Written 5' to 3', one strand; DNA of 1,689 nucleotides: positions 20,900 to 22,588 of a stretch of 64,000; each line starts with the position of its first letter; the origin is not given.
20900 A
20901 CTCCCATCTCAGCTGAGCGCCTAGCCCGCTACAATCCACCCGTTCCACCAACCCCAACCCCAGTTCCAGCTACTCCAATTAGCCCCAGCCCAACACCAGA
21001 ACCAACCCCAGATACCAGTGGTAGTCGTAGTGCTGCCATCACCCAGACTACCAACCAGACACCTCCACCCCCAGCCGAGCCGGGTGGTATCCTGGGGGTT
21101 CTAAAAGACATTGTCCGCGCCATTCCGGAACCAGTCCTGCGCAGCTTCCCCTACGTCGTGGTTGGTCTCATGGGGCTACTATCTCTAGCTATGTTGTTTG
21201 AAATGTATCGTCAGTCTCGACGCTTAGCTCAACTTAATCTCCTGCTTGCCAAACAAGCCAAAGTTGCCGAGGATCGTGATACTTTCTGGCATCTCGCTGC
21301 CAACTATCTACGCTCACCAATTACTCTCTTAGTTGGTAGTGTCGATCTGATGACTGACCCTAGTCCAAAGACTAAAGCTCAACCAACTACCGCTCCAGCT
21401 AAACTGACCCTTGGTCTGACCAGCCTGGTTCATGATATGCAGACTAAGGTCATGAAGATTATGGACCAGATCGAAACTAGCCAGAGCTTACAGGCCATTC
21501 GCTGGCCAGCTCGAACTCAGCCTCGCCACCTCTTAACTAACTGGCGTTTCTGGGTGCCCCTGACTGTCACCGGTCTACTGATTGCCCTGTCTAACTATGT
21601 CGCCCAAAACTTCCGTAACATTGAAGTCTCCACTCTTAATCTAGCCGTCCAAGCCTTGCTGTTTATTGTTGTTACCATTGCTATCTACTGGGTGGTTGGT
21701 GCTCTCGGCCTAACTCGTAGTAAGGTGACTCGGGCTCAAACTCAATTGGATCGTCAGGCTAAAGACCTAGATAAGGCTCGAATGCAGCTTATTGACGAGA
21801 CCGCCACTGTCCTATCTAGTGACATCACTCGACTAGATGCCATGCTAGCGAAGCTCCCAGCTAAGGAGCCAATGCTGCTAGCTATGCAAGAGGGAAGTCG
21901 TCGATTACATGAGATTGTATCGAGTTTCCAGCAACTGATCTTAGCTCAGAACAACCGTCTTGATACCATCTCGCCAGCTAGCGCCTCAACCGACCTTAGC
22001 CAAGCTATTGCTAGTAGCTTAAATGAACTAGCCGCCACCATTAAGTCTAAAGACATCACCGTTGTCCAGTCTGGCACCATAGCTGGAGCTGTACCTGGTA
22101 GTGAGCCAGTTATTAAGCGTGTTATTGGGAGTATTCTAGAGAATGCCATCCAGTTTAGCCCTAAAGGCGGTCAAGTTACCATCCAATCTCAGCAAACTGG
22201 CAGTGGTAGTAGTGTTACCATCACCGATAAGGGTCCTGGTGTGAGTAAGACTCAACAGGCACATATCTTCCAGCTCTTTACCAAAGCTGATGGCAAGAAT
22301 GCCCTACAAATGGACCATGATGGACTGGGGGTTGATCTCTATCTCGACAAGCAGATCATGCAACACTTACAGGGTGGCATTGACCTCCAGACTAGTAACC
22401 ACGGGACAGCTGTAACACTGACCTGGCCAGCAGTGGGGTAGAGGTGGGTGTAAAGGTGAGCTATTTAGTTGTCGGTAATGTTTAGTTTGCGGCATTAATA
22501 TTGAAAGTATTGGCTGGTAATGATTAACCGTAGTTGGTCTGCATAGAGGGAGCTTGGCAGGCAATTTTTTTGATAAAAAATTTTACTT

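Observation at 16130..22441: Giant 2103-aa envelope protein: three NHL beta-propellers, FN3 and a GLUG-like beta-helix outside, and a degenerate histidine-kinase-like module inside, next to an orphan receiver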

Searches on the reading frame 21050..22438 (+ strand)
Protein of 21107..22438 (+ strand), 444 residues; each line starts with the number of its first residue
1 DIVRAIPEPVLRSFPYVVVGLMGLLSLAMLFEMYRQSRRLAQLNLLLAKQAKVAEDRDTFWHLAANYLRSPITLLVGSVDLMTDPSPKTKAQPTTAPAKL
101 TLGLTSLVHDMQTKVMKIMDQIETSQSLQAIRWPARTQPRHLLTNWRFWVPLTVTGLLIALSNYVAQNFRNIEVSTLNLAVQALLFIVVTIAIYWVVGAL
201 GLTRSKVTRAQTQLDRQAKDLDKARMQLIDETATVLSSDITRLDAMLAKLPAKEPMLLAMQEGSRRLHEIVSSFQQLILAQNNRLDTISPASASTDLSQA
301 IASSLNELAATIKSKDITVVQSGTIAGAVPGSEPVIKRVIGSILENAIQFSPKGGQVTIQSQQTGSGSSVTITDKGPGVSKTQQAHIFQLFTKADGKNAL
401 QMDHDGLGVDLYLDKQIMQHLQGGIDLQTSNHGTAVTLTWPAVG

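Call 12: find_homologous_proteins(query=window:21107-22438:+, max_evalue=0.001)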
Query window:21107-22438:+ (444 aa): 34 proteins with E <= 0.001 among 8000 candidates.
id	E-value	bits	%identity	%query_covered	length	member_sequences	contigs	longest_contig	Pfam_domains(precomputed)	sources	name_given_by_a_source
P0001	6.6e-281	949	100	100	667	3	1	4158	PF02518.32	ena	-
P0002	2.9e-124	433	49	99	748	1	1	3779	PF02518.32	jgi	jgi:signal transduction histidine kinase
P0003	2.9e-105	371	43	99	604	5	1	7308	PF02518.32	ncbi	-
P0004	6.1e-90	320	39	100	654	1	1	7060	PF02518.32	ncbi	-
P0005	2.7e-79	285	37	100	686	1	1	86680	PF02518.32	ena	-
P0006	8.2e-10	56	30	25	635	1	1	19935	PF13185.13,PF01590.33,PF02518.32,PF13492.13,PF00512.32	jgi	jgi:signal transduction histidine kinase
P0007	8.3e-10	56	28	32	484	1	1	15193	PF02518.32,PF00512.32,PF00072.31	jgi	jgi:signal transduction histidine kinase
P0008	1.9e-7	49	28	33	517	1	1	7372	PF13581.13,PF02518.32,PF00512.32,PF00072.31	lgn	-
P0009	3.0e-6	45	27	28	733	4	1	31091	PF02518.32,PF00512.32,PF16927.12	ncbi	-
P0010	8.7e-6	43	33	23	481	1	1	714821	PF00672.31,PF02518.32,PF00512.32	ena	-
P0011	1.6e-5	42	24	52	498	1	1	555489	PF00672.31,PF02518.32,PF00512.32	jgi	jgi:signal transduction histidine kinase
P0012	2.0e-5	42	25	41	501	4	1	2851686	PF00672.31,PF02518.32,PF00512.32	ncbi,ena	-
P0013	4.1e-5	41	28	24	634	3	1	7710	PF00672.31,PF02518.32,PF00512.32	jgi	-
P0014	7.4e-5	40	24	51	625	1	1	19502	PF00515.35,PF13424.13,PF28559.1,PF13176.13,PF02518.32,PF00512.32,PF13181.13,PF07719.24,PF13374.13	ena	-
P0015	9.1e-5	40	24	53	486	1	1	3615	PF00672.31,PF02518.32,PF00512.32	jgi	jgi:signal transduction histidine kinase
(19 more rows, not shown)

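Call 14: find_encoding_contigs(protein=P0005, flank=10000, max_places=3)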
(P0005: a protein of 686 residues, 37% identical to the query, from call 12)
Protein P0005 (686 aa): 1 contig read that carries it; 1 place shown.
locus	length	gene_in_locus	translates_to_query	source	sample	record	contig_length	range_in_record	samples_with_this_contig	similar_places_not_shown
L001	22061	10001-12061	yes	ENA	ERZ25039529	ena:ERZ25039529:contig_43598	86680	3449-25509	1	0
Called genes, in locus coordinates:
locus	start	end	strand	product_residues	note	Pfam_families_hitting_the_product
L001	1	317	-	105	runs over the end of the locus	-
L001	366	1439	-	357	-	PF00953:Glycos_transf_4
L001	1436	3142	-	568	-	-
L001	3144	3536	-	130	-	-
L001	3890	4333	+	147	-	-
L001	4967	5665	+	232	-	-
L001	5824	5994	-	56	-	-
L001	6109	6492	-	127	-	PF06347:SH3_4 (weak), PF08239:SH3_3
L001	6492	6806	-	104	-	-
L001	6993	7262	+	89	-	PF00076:RRM_1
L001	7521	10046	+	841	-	PF00041:fn3, PF16656:Pur_ac_phosph_N (faint), PF25788:Ig_Rha78A_N (faint), PF00041:fn3, PF25059:FN3_DSCAM-DSCAML_C (weak), PF05342:Peptidase_M26_N (weak)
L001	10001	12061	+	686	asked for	PF02518:HATPase_c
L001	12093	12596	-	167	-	PF14534:DUF4440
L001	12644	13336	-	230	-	PF00175:NAD_binding_1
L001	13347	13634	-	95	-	PF02583:Trns_repr_metal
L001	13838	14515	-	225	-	-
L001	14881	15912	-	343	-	PF13624:SurA_N_3, PF00639:Rotamase, PF13616:Rotamase_3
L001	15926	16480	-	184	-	-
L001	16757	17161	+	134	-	-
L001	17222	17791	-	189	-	PF05175:MTS (weak), PF13649:Methyltransf_25 (weak)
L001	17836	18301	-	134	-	PF00334:NDK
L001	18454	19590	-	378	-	PF00675:Peptidase_M16, PF05193:Peptidase_M16_C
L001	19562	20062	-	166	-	PF09335:VTT_dom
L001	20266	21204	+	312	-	PF02899:Phage_int_SAM_1, PF13102:Phage_int_SAM_5, PF13495:Phage_int_SAM_4, PF00589:Phage_integrase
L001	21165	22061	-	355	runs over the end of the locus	-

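Call 15: find_encoding_contigs(protein=P0003, flank=10000, max_places=3)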
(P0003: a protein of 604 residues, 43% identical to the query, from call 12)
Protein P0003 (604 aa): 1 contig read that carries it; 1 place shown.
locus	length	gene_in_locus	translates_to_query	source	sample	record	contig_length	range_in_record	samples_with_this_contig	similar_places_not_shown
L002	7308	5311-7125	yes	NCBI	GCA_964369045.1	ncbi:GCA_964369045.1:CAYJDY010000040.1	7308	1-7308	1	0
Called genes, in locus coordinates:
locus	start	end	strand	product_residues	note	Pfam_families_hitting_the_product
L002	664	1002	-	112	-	-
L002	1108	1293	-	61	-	-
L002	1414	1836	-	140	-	-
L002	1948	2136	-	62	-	-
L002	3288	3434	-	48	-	-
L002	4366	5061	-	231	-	-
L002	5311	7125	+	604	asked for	PF02518:HATPase_c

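Call 16: find_encoding_contigs(protein=P0004, flank=10000, max_places=3)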
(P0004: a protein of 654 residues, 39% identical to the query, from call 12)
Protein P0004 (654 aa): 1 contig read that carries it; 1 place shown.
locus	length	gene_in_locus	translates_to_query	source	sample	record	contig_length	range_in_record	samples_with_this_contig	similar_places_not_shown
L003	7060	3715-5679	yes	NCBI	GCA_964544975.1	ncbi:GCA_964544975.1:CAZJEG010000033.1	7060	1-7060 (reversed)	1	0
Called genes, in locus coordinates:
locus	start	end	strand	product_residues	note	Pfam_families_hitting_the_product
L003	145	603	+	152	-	-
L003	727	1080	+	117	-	PF13828:DUF4190 (weak)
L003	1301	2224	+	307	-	-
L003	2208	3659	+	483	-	-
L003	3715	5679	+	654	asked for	PF02518:HATPase_c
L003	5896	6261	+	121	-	PF08818:DUF1801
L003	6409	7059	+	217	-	?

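Call 17: find_encoding_contigs(protein=P0002, flank=10000, max_places=3)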
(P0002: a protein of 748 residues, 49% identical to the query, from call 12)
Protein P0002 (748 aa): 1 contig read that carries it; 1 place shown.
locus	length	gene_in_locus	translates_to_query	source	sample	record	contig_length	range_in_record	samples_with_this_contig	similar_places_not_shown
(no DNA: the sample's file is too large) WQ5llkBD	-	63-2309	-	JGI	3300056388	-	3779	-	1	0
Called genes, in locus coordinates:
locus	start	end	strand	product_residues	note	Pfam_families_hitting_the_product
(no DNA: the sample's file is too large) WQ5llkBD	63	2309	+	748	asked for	PF02518:HATPase_c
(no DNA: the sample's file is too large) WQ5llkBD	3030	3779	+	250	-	?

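Call 28: find_related_loci(query=A1, collection=genome_contigs, flank=10000)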
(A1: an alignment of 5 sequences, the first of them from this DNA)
Query A1 (463 aa) in genome_contigs; peptide patterns used: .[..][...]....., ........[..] (x = any residue, [..] = any of these).
46 stretches matched a pattern; 20 encode a relative of the query (tblastn E <= 1e-3); 20 distinct loci.
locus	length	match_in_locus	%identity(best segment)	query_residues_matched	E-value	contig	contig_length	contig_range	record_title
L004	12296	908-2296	99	1-463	0e+0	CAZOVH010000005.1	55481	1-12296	MAG TPA_asm: uncultured Candidatus Saccharibacteria bacterium isolate SRP296810_co1_392 genome assembly, contig: NODE_44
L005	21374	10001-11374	52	13-460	7e-155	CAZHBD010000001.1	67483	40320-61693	MAG TPA_asm: uncultured Candidatus Saccharibacteria bacterium isolate SRP173033_co2_238 genome assembly, contig: NODE_12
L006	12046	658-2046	100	1-463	0e+0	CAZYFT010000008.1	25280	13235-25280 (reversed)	MAG TPA_asm: uncultured Candidatus Saccharibacteria bacterium isolate SRP135725_co1_79 genome assembly, contig: NODE_230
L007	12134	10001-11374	44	14-460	2e-124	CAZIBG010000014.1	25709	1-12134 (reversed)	MAG TPA_asm: uncultured Candidatus Saccharibacteria bacterium isolate SRP286056_co2_68 genome assembly, contig: NODE_275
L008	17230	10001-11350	46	2-459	3e-123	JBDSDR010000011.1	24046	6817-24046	MAG: Candidatus Saccharimonadales bacterium isolate cluster1_bin.186 k127_2020188, whole genome shotgun sequence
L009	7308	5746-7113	43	6-459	3e-115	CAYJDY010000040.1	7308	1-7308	MAG TPA_asm: uncultured Candidatus Saccharibacteria bacterium isolate ERP123247_co1_97 genome assembly, contig: NODE_657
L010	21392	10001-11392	42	2-461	2e-113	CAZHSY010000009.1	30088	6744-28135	MAG TPA_asm: uncultured Candidatus Saccharibacteria bacterium isolate SRP170004_co1_321 genome assembly, contig: NODE_21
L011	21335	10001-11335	45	8-460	2e-111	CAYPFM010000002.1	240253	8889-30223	MAG TPA_asm: uncultured Candidatus Saccharibacteria bacterium isolate SRP170004_co1_270 genome assembly, contig: NODE_48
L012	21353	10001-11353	41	3-460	2e-111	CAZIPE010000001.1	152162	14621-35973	MAG TPA_asm: uncultured Candidatus Saccharibacteria bacterium isolate SRP173033_co2_102 genome assembly, contig: NODE_34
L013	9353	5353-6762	41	1-461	7e-110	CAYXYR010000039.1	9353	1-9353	MAG TPA_asm: uncultured Candidatus Saccharibacteria bacterium isolate SRP135725_co3_632 genome assembly, contig: NODE_90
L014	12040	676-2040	42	6-460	7e-110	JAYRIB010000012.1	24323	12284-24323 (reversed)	MAG: Candidatus Saccharimonadia bacterium isolate SZ_szas25bin.42 k141_197799, whole genome shotgun sequence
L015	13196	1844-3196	41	3-460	9e-109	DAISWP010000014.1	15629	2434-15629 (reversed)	MAG TPA_asm: Candidatus Saccharibacteria bacterium isolate CTOTU2456 NODE_1596_length_15629_cov_4.660074, whole genome s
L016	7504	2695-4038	42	7-462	1e-108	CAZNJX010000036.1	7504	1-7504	MAG TPA_asm: uncultured Candidatus Saccharibacteria bacterium isolate binchicken_co105_421 genome assembly, contig: NODE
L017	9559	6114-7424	41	18-462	6e-106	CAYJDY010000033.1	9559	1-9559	MAG TPA_asm: uncultured Candidatus Saccharibacteria bacterium isolate ERP123247_co1_97 genome assembly, contig: NODE_449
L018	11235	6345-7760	40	7-461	1e-101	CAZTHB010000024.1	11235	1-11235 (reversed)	MAG TPA_asm: uncultured Candidatus Saccharibacteria bacterium isolate SRP257259_co1_77 genome assembly, contig: NODE_839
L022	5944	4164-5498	37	8-461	3e-86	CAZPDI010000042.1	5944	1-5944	MAG TPA_asm: uncultured Candidatus Saccharibacteria bacterium isolate SRP296810_co1_14 genome assembly, contig: NODE_191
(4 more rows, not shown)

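Call 34: predict_structure(alignment_id=A1)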
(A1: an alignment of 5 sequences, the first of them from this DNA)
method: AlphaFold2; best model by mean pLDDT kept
length: 463 residues; sequences in the alignment: 5
mean_pLDDT: 69.2   pTM: 0.51
mean pLDDT of the five models: 69.2, 67.4, 67.0, 65.8, 65.6
residues with pLDDT >= 90: 21; 70-90: 231; 50-70: 147; < 50: 64
segments of 3 or more residues with pLDDT < 50: 1-20, 157-163, 396-426
pLDDT, mean of each block of 10 residues (from residue 1): 40 43 50 57 64 69 74 68 71 85 62 81 91 84 66 54 52 60 54 52 62 61 73 79 77 86 91 83 81 74 74 86 87 86 75 85 76 83 83 58 39 33 48 77 75 79 67
secondary structure, 60 per line:
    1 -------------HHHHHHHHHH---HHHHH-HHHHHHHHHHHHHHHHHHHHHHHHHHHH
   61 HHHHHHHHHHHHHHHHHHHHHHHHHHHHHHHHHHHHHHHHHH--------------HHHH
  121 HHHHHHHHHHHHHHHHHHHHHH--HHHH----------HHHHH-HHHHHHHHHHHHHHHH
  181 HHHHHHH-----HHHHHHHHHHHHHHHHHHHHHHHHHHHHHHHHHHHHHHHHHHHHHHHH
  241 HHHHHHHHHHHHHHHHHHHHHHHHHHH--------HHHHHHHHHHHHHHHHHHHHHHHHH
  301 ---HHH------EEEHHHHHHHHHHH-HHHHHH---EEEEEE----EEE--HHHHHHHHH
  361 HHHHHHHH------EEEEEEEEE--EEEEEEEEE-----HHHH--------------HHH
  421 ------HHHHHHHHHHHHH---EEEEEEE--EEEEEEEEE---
elements in order: H14-23 H27-31 H33-102 H117-142 H145-148 H159-163 H165-187 H193-267 H276-300 E313-315 H316-326 H328-333 E337-342 E347-349 H352-368 E375-383 E386-394 H400-403 H427-439 E443-449 E452-460

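Call 37: search_solved_structures(query=A1, max_evalue=0.001, show_alignments=3)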
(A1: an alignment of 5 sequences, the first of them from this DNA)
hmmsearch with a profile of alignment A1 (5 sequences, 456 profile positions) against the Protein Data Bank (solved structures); distinct sequences matched with E-value up to 0.001: 57.
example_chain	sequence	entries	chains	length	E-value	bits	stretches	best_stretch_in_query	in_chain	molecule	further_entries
4u7n_A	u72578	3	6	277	2.4e-25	92.5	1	223-451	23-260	Histidine protein kinase sensor protein | Histidine kinase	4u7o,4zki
5c93_A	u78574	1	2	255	4.1e-25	91.7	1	227-451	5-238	Histidine kinase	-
4i5s_A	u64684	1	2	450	1.4e-24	90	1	228-452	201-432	Putative histidine kinase CovS; VicK-like protein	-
8u4x_A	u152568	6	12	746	5.6e-20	74.8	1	221-452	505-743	histidine kinase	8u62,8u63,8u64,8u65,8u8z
7z8n_A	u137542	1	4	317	1e-18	70.7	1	261-447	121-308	Histidine kinase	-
3sl2_A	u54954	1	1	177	8.7e-18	67.6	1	335-453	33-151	Sensor histidine kinase yycG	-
9jfj_A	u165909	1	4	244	3e-15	59.2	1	270-453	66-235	Sensor histidine kinase ZraS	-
6paj_A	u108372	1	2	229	5.9e-15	58.3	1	231-452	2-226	Sensor protein SrrB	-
4q20_A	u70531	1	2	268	3.1e-13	52.6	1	333-454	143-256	Sensor protein DivL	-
6lgq_C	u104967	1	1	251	3.5e-13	52.4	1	308-454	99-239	Histidine kinase KdpD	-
8dvq_A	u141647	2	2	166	1.7e-12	50.2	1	295-452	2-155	Sensor protein VanS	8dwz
4jas_A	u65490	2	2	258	2.9e-12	49.4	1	295-452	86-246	Histidine kinase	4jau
2c2a_A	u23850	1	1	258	5.4e-12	48.5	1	296-452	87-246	SENSOR HISTIDINE KINASE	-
7cch_A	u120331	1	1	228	5.7e-12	48.4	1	277-449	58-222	AdeS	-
3d36_A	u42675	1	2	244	6e-12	48.4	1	332-452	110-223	Sporulation kinase B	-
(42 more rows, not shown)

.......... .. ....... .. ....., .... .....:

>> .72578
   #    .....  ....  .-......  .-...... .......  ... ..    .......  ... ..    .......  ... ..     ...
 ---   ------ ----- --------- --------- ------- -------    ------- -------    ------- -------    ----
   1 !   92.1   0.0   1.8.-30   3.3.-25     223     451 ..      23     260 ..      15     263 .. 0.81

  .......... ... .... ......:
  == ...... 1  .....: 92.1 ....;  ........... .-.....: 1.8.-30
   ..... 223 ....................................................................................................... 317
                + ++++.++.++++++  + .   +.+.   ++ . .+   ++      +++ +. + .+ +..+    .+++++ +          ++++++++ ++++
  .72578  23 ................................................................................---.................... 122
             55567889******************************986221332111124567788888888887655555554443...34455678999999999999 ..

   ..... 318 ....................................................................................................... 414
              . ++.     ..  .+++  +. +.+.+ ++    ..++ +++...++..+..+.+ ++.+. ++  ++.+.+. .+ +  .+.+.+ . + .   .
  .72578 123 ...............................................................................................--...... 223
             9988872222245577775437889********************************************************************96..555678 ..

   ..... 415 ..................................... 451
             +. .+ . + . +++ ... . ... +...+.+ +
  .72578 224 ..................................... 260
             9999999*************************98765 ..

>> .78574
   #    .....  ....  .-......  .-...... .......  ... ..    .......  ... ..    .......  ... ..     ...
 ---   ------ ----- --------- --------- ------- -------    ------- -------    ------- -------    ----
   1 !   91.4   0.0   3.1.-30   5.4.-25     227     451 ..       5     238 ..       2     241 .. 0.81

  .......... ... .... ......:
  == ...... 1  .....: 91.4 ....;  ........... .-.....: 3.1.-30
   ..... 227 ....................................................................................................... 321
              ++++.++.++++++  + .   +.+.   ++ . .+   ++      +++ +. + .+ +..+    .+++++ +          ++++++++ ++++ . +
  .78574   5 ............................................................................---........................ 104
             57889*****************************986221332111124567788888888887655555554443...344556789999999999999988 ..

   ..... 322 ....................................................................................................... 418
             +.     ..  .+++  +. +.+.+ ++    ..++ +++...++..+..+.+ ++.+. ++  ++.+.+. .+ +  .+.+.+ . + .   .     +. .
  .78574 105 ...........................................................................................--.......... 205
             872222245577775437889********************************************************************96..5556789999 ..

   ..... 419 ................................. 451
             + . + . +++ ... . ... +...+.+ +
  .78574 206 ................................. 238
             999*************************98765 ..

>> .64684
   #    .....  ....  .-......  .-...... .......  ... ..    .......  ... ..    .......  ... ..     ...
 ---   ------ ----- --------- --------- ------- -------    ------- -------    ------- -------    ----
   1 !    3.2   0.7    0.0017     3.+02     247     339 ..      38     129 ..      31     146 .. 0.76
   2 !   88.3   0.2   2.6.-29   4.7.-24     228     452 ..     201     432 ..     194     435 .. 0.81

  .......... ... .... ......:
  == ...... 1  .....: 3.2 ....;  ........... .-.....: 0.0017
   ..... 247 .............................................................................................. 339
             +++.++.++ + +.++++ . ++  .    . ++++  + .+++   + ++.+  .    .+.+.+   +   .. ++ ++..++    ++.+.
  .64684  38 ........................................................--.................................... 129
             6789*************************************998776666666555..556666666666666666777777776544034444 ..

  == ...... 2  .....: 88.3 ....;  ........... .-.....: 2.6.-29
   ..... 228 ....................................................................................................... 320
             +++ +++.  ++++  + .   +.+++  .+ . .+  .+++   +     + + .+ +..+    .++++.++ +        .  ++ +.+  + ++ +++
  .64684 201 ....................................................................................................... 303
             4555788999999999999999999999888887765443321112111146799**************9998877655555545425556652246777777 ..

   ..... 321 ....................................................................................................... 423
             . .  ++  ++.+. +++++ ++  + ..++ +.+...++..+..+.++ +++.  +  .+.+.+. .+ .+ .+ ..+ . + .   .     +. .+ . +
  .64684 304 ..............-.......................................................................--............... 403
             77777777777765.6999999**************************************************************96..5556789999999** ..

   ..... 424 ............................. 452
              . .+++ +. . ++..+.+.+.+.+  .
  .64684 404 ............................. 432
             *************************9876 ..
